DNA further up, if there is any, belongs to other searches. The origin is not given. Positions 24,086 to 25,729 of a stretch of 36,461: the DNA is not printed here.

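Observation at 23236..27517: Six-gene carrier-protein-dependent acyl cassette feeding a NeuD/PglD-type sugar acyltransferase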

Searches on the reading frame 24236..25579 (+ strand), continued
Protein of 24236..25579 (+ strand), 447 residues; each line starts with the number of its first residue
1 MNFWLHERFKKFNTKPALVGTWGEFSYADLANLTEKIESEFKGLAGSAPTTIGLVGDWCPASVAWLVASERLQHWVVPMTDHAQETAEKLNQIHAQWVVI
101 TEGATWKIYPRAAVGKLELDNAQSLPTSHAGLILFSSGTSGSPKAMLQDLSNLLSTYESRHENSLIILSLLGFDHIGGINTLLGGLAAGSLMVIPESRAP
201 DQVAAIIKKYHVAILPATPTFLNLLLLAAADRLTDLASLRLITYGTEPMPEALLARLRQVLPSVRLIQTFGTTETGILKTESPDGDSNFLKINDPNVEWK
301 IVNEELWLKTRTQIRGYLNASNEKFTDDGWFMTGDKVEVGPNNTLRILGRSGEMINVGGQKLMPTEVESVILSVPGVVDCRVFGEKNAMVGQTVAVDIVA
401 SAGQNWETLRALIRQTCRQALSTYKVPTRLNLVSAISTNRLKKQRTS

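Call 34: find_related_loci(query=A1, collection=genome_contigs, flank=10000)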
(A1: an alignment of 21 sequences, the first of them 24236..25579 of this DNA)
Query A1 (447 aa) in genome_contigs; peptide patterns used: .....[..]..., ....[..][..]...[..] (x = any residue, [..] = any of these).
359 stretches matched a pattern; 350 encode a relative of the query (tblastn E <= 1e-3); the best 80 are kept; 80 distinct loci.
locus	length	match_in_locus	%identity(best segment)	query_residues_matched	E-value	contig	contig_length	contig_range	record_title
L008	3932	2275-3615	84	1-447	0e+0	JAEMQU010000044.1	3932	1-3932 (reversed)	MAG: Opitutales bacterium isolate SupBloom_Metag_087 NODE_23420_length_3932_cov_15.333505, whole genome shotgun sequence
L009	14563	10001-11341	91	1-447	0e+0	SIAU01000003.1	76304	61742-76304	MAG: Opitutales bacterium isolate Baikal-deep-G215 BACOMB-C1079, whole genome shotgun sequence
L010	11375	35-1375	90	2-447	0e+0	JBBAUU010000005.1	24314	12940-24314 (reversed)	MAG: Opitutales bacterium isolate EUL_305 ctg5-EUL_305, whole genome shotgun sequence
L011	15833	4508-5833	58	1-445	9e-176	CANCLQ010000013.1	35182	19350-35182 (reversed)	MAG: Opitutae bacterium isolate JR-MC-G-240519-124 genome assembly, contig: JR-MC-G-240519-C1863, whole genome shotgun s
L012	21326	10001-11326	58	1-445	6e-173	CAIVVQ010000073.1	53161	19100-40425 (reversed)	MAG: uncultured Opitutae bacterium isolate YR_bin-0752 genome assembly, contig: bin-0752:073/190, whole genome shotgun s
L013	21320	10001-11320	58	1-443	3e-168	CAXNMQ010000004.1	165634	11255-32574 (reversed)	MAG: Opitutales bacterium isolate ZE-03apr19-LR-32 genome assembly, contig: ZE-03apr19-LR-C183, whole genome shotgun seq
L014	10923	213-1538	56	1-443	8e-167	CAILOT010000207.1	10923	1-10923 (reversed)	MAG: uncultured Opitutae bacterium isolate Day6-2_bin-240 genome assembly, contig: bin-240:207/210, whole genome shotgun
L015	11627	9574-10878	57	8-445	9e-167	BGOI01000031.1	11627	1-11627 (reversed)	Opitutae bacterium BS6 DNA, tig00003478, whole genome shotgun sequence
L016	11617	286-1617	56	1-445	1e-165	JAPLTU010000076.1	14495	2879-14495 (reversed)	MAG: Verrucomicrobia bacterium isolate LacPavin_0818_WC50_MAG_58_10 LacPavin_0818_WC50_scaffold_1089103, whole genome sh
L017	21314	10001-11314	57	5-445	1e-165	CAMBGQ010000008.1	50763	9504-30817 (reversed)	MAG: Opitutus sp. GAS368 isolate TrE-25oct19-267 genome assembly, contig: TrE-25oct19-C440, whole genome shotgun sequenc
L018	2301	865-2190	56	1-445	7e-174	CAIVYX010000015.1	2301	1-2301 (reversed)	MAG: uncultured Opitutae bacterium isolate Ja2-D2_bin-0512 genome assembly, contig: bin-0512:015/385, whole genome shotg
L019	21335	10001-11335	54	1-445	2e-161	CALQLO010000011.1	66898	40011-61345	MAG: Akkermansia muciniphila isolate HRS-HS9-bin-183 genome assembly, contig: HRS-HS9-C197, whole genome shotgun sequenc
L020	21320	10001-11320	55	5-445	2e-161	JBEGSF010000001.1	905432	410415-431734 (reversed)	MAG: Verrucomicrobiota bacterium isolate pringlecreek_2019_sw_WHONDRS-S19S_0025_A_bin.63 scaffold_0000001, whole genome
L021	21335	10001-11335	54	1-445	2e-161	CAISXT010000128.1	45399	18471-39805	MAG: uncultured Opitutae bacterium isolate LinL1_bin-0225 genome assembly, contig: bin-0225:128/192, whole genome shotgu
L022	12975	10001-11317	57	4-445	3e-161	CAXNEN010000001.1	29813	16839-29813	MAG: Opitutales bacterium isolate AH-24oct19-300 genome assembly, contig: AH-24oct19-C3250, whole genome shotgun sequenc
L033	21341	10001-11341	55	1-445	1e-158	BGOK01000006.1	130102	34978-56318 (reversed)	Verrucomicrobiota bacterium BS8 DNA, tig00000940, whole genome shotgun sequence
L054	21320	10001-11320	50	4-445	2e-137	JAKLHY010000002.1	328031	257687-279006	MAG: Verrucomicrobia bacterium isolate RA.bin74 RA.bin74_2, whole genome shotgun sequence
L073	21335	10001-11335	42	4-447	8e-118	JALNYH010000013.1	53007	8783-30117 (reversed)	MAG: Arcobacteraceae bacterium isolate SO_2017_CLC bin 93 scaffold_505_c1_PH3_2017, whole genome shotgun sequence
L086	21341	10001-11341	43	1-445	9e-117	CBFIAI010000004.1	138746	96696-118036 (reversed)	MAG: Coraliomargaritaceae bacterium isolate Co_bin_627_permissive genome assembly, contig: Co_bin_627_permissive_c4, who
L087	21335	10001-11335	44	2-445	2e-116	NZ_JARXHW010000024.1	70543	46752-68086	Thalassobacterium maritimum strain SDUM461003 scaffold_24_length=70544, whole genome shotgun sequence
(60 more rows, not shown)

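Call 40: search_protein_families(library=pfam, proteins=[L033:11347-12219:+, L033:12223-13518:+, L033:13436-14317:+, L033:14257-15333:+, L033:15335-15874:+, L033:15766-17235:+, L017:11503-12870:+, L017:13188-14363:+, L017:13985-16267:+], max_evalue=0.0001)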
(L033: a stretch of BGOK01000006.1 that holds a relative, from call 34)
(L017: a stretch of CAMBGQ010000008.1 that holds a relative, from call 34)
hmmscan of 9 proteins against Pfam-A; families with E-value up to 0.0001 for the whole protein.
L033:11347-12219:+ (290 aa): 1 family
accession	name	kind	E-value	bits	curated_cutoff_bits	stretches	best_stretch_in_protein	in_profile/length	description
PF05050.19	Methyltransf_21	-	1.7e-14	54.8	22.7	1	87-242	1-172/173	Methyltransferase FkbM domain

L033:12223-13518:+ (431 aa): 0 families

L033:13436-14317:+ (293 aa): 2 families
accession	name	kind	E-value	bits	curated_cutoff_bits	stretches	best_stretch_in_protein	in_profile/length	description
PF00535.33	Glycos_transf_2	-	2.4e-24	86.6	23.3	1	21-135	1-118/168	Glycosyl transferase family 2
PF13641.12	Glyco_tranf_2_3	-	8.7e-08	32.9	27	1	19-125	2-116/230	Glycosyltransferase like family 2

L033:14257-15333:+ (358 aa): 2 families
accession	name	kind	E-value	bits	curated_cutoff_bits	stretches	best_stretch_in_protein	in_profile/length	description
PF00534.26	Glycos_transf_1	-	1.8e-11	44.3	26.4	1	194-323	18-154/172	Glycosyl transferases group 1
PF13692.12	Glyco_trans_1_4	-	2.2e-09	38.2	27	1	194-323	4-138/142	Glycosyl transferases group 1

L033:15335-15874:+ (179 aa): 2 families
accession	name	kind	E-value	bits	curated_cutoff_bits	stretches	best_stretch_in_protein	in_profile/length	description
PF13522.11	GATase_6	-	1.3e-42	145.4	27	1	28-152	1-125/130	Glutamine amidotransferase domain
PF13537.11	GATase_7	-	1.5e-38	132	25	1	43-152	1-112/123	Glutamine amidotransferase domain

L033:15766-17235:+ (489 aa): 1 family
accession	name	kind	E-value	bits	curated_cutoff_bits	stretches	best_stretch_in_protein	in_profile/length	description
PF00733.27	Asn_synthase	-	1.3e-75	255.7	21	1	95-484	3-354/354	Asparagine synthase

L017:11503-12870:+ (455 aa): 0 families

L017:13188-14363:+ (391 aa): 6 families
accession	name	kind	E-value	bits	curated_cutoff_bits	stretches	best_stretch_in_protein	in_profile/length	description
PF00534.26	Glycos_transf_1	-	1.8e-28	99.6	26.4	1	200-359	5-165/172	Glycosyl transferases group 1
PF13692.12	Glyco_trans_1_4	-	7.8e-25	88.2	27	1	211-352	2-142/142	Glycosyl transferases group 1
PF13439.12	Glyco_transf_4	-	7.2e-20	72.1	28.5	1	23-186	2-166/170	Glycosyltransferase Family 4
PF13579.12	Glyco_trans_4_4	-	5e-19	69.6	29.7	1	23-185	1-158/158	Glycosyl transferase 4-like domain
PF13524.12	Glyco_trans_1_2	-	1.2e-07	32.2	25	1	242-379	17-141/144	Glycosyl transferase-like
PF20706.3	GT4-conflict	-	9.8e-07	28.5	26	1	208-378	195-383/385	Family 4 Glycosyltransferase in conflict systems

L017:13985-16267:+ (760 aa): 3 families
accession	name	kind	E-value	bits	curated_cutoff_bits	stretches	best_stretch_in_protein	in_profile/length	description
PF00733.27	Asn_synthase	-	5.3e-78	263.6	21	1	366-755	3-354/354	Asparagine synthase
PF13537.11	GATase_7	-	2.1e-39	134.8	25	1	170-289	1-122/123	Glutamine amidotransferase domain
PF13522.11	GATase_6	-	2.5e-39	134.7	27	1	155-284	1-130/130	Glutamine amidotransferase domain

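Call 41: search_protein_families(library=pfam, proteins=[L073:8060-8932:+, L073:8988-9281:+, L073:9284-9985:+, L073:12419-12655:+, L073:12652-13407:+, L073:13404-14042:+, L073:14052-15050:+, L073:15051-15905:+, L073:15902-17311:+, L073:17311-18009:+], max_evalue=0.001)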
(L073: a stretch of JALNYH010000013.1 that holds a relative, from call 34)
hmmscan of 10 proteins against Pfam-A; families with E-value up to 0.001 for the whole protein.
L073:8060-8932:+ (290 aa): 2 families
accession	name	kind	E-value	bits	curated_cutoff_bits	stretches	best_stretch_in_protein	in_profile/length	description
PF00669.25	Flagellin_N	-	4.6e-30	104.9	26.6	1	4-141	2-139/139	Bacterial flagellin N-terminal helical region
PF00700.27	Flagellin_C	-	3.7e-17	62.9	23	1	204-289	1-86/86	Bacterial flagellin C-terminal helical region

L073:8988-9281:+ (97 aa): 0 families

L073:9284-9985:+ (233 aa): 5 families
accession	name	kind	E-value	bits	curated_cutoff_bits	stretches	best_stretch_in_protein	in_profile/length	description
PF00106.31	adh_short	-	1.4e-46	158.9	26.6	1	4-186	2-193/195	short chain dehydrogenase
PF13561.12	adh_short_C2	-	2.6e-46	158.6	27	1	12-228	6-231/236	Enoyl-(Acyl carrier protein) reductase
PF08659.16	KR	-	2.3e-07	31.3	22.6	1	45-158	56-165/180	KR domain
PF01370.27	Epimerase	-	0.00014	21.8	20.9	1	6-200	2-202/240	NAD dependent epimerase/dehydratase family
PF08643.16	DUF1776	-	0.00019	21.4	25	1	89-170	111-194/294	Fungal family of unknown function (DUF1776)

L073:12419-12655:+ (78 aa): 1 family
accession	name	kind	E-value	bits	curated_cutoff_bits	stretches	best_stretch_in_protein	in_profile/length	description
PF00550.31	PP-binding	-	4.6e-05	24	20.8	1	6-72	1-67/67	Phosphopantetheine attachment site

L073:12652-13407:+ (251 aa): 4 families
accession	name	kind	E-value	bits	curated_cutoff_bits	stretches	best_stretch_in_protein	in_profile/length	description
PF13561.12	adh_short_C2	-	3.4e-44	151.6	27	1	17-248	6-234/236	Enoyl-(Acyl carrier protein) reductase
PF00106.31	adh_short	-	1.1e-37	129.9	26.6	1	10-197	3-190/195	short chain dehydrogenase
PF08659.16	KR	-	3.4e-12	47.1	22.6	1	10-169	3-162/180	KR domain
PF23441.1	SDR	-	5.4e-06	26.4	27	1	10-248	10-254/258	SDR-like rossmann domain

L073:13404-14042:+ (212 aa): 2 families
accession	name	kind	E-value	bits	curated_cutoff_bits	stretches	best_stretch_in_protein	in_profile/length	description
PF17836.7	PglD_N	-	1.5e-06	29.1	23.4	1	4-83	2-78/78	PglD N-terminal domain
PF00132.30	Hexapep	-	4.2e-06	26.7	27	0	157-191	1-35/36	Bacterial transferase hexapeptide (six repeats)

L073:14052-15050:+ (332 aa): 2 families
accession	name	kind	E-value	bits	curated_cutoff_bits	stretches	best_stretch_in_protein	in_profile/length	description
PF03102.20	NeuB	-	9.9e-98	326.8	22.1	1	24-266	1-241/241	NeuB family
PF08666.17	SAF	-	2e-11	44.7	21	1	281-330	2-55/63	SAF domain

L073:15051-15905:+ (284 aa): 1 family
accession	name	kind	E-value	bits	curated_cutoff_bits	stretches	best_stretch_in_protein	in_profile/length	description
PF01261.30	AP_endonuc_2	-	1.8e-12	47.9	31.1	1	19-267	2-231/249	Xylose isomerase-like TIM barrel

L073:15902-17311:+ (469 aa): 6 families
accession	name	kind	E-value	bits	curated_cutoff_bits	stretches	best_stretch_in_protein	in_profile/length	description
PF01041.23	DegT_DnrJ_EryC1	-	7.5e-126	420.6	19.8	1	120-467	4-357/360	DegT/DnrJ/EryC1/StrS aminotransferase family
PF00155.27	Aminotran_1_2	-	1.7e-09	37.8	19.7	1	158-274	67-195/361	Aminotransferase class I and II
PF00571.33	CBS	-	3.6e-08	34.1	24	1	6-51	11-56/57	CBS domain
PF01053.26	Cys_Met_Meta_PP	-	1.1e-06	27.9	27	1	146-271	57-182/381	Cys/Met metabolism PLP-dependent enzyme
PF00266.25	Aminotran_5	-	4.5e-05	23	21.5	1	162-269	67-182/371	Aminotransferase class-V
PF01212.27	Beta_elim_lyase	-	0.00037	20.3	27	1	143-320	34-215/288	Beta-eliminating lyase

L073:17311-18009:+ (232 aa): 3 families
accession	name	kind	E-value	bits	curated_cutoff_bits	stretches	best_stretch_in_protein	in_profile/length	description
PF02348.25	CTP_transf_3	-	3.7e-27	96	22.6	1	9-131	2-125/217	Cytidylyltransferase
PF01128.25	IspD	-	0.00015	22.1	27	1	8-64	2-61/221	2-C-methyl-D-erythritol 4-phosphate cytidylyltransferase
PF12804.13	NTP_transf_3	-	0.00017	22.2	27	1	10-141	2-130/160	MobA-like NTP transferase domain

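Call 54: search_solved_structures(query=window:24236-25579:+, max_evalue=1e-25, show_alignments=3)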
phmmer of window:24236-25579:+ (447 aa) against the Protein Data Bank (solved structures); distinct sequences matched with E-value up to 1e-25: 5.
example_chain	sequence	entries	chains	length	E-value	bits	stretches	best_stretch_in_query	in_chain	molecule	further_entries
2qvz_X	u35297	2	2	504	8.3e-29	104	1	125-443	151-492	4-Chlorobenzoate CoA Ligase/Synthetase | 4-Chlorobenzoate CoA Ligase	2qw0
3cw8_X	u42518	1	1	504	1.1e-28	103.6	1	125-443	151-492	4-chlorobenzoyl CoA ligase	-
1t5d_X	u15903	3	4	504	1.2e-28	103.5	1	125-443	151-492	4-chlorobenzoyl CoA ligase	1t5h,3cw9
2qvx_X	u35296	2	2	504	1.5e-28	103.1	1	125-443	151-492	4-Chlorobenzoate CoA Ligase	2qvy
3dlp_X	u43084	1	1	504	1.6e-28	103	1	125-443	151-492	4-Chlorobenzoate CoA Ligase/Synthetase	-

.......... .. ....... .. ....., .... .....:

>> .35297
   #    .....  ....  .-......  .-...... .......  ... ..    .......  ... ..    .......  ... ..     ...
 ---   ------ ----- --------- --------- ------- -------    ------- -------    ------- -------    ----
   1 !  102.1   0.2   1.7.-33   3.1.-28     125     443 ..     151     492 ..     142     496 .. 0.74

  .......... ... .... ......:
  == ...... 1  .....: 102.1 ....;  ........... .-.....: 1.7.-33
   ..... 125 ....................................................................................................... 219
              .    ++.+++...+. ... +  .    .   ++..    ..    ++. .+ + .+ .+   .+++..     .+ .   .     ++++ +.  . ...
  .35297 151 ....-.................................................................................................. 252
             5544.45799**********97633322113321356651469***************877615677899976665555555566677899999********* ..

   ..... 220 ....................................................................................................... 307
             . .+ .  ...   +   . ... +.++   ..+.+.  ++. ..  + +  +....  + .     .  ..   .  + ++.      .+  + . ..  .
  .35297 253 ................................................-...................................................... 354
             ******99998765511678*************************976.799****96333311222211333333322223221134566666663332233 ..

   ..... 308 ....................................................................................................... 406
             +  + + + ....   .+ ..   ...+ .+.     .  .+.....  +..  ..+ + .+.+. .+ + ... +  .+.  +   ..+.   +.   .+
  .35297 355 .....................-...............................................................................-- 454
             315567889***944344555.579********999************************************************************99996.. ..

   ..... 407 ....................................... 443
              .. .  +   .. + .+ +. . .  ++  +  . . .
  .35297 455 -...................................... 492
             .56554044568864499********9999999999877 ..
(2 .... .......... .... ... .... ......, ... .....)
